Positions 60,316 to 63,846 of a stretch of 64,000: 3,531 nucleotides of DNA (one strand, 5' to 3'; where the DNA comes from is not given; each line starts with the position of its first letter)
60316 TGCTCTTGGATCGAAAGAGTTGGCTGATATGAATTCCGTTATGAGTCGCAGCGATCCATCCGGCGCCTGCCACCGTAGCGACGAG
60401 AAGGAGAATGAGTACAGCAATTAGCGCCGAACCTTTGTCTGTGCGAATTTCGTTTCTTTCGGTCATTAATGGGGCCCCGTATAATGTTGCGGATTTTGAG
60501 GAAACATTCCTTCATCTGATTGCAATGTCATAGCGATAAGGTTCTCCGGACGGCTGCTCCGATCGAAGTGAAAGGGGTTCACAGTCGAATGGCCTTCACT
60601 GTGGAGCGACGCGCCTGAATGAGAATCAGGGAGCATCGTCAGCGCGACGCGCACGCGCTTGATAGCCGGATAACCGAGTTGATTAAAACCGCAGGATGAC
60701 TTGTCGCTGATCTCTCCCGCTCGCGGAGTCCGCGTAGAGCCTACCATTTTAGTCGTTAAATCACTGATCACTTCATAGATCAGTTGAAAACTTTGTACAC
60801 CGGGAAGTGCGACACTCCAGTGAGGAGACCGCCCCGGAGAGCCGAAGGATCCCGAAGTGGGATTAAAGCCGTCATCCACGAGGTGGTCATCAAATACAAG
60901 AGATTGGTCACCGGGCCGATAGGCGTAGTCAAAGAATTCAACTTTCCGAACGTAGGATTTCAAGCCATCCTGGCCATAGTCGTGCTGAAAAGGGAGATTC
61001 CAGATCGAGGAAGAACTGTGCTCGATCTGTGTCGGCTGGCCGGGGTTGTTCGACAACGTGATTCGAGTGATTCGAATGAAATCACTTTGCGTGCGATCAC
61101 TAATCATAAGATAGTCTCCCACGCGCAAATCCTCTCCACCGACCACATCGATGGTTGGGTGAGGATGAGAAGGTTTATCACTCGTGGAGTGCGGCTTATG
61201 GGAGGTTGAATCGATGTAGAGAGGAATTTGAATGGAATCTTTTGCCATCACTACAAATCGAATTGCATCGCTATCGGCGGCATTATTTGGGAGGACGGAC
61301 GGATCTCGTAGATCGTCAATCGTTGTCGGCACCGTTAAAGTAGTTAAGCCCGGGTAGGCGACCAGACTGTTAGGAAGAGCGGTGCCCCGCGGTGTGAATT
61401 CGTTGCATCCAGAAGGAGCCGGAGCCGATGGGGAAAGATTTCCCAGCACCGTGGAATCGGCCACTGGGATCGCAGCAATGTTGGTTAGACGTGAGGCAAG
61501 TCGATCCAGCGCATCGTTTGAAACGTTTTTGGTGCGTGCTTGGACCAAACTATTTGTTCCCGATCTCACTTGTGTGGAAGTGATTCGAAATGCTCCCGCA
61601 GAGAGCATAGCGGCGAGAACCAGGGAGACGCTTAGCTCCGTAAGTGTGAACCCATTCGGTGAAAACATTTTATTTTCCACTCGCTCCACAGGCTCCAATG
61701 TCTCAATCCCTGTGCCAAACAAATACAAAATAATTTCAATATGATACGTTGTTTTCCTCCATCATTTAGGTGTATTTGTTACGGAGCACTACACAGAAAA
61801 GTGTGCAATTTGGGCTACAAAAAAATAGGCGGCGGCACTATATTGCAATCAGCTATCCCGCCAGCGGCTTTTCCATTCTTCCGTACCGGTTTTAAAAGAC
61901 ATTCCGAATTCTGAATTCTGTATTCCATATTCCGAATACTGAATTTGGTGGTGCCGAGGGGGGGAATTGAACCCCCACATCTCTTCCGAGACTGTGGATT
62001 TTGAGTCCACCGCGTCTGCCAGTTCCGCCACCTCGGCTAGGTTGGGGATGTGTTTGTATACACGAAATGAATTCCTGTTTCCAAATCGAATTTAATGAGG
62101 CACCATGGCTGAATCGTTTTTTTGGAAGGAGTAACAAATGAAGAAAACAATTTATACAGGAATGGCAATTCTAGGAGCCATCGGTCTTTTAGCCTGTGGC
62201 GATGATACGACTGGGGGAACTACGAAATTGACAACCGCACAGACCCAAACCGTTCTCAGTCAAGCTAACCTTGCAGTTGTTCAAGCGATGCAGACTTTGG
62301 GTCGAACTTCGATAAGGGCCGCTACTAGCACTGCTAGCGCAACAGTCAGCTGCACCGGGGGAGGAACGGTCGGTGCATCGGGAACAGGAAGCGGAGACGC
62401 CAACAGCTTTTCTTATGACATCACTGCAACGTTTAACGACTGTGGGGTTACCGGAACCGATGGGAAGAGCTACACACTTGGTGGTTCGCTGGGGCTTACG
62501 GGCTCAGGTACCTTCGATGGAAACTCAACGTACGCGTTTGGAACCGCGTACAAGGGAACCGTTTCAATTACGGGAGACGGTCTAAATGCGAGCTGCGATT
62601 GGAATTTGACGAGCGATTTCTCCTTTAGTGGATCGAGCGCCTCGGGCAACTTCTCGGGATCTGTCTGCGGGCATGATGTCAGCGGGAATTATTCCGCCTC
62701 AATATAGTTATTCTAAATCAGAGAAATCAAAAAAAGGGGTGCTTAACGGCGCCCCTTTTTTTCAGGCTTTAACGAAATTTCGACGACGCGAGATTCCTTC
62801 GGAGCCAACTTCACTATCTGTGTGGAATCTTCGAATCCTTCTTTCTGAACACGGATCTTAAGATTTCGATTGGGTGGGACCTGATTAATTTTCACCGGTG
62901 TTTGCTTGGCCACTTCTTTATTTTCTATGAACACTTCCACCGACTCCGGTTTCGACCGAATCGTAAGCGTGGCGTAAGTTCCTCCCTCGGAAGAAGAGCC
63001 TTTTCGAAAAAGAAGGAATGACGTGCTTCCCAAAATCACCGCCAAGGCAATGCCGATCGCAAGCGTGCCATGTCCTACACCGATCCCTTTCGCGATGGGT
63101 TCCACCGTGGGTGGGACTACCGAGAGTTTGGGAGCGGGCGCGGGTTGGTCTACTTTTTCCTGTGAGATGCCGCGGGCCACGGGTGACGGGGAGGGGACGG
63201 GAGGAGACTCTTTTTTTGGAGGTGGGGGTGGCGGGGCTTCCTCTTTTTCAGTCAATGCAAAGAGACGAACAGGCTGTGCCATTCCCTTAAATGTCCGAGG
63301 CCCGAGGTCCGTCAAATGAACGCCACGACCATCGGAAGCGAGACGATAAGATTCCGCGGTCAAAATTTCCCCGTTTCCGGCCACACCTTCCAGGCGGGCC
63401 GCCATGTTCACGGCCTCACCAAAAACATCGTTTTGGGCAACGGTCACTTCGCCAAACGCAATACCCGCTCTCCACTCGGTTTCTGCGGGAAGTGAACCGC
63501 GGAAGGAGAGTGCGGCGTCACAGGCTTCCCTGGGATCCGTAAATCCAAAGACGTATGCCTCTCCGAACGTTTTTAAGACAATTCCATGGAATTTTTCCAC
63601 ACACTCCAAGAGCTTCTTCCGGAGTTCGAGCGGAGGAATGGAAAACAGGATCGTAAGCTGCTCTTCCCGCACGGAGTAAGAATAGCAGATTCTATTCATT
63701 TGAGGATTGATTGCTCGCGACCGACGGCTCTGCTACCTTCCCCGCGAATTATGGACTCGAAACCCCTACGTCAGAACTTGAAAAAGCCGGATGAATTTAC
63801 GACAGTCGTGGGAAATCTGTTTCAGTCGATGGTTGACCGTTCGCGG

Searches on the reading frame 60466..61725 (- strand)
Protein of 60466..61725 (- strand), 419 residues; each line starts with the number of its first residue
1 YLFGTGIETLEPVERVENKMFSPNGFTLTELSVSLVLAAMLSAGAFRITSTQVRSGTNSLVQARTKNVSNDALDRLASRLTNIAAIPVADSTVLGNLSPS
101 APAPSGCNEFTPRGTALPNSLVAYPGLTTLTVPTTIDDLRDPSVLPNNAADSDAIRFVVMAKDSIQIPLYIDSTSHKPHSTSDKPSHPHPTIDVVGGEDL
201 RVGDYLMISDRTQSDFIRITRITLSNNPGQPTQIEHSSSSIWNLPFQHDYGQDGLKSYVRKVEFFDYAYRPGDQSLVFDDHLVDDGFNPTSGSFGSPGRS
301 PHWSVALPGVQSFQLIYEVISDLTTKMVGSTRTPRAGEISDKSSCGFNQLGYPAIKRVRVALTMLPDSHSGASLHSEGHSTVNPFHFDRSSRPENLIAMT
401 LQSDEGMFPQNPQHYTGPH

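Call 14: search_protein_families(library=pfam, proteins=[window:60466-61725:-], max_evalue=0.001)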
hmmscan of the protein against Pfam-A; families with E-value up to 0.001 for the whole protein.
window:60466-61725:- (419 aa): 1 family
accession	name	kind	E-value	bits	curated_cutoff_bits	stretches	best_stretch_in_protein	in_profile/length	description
PF07963.17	N_methyl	-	0.0007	19.5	21.2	1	24-46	5-27/27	Prokaryotic N-terminal methylation motif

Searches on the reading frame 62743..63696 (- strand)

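Call 42: search_protein_families(library=pfam, proteins=[window:62743-63696:-], max_evalue=0.001)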
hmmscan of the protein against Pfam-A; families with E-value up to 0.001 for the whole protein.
window:62743-63696:- (317 aa): 2 families
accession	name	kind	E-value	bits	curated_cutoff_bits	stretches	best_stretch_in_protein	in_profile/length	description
PF08308.17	PEGA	-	2.5e-08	34.2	20.8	1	243-312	3-70/71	PEGA domain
PF00211.25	Guanylate_cyc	-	0.00047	20.2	21.9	0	87-143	121-176/183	Adenylate and Guanylate cyclase catalytic domain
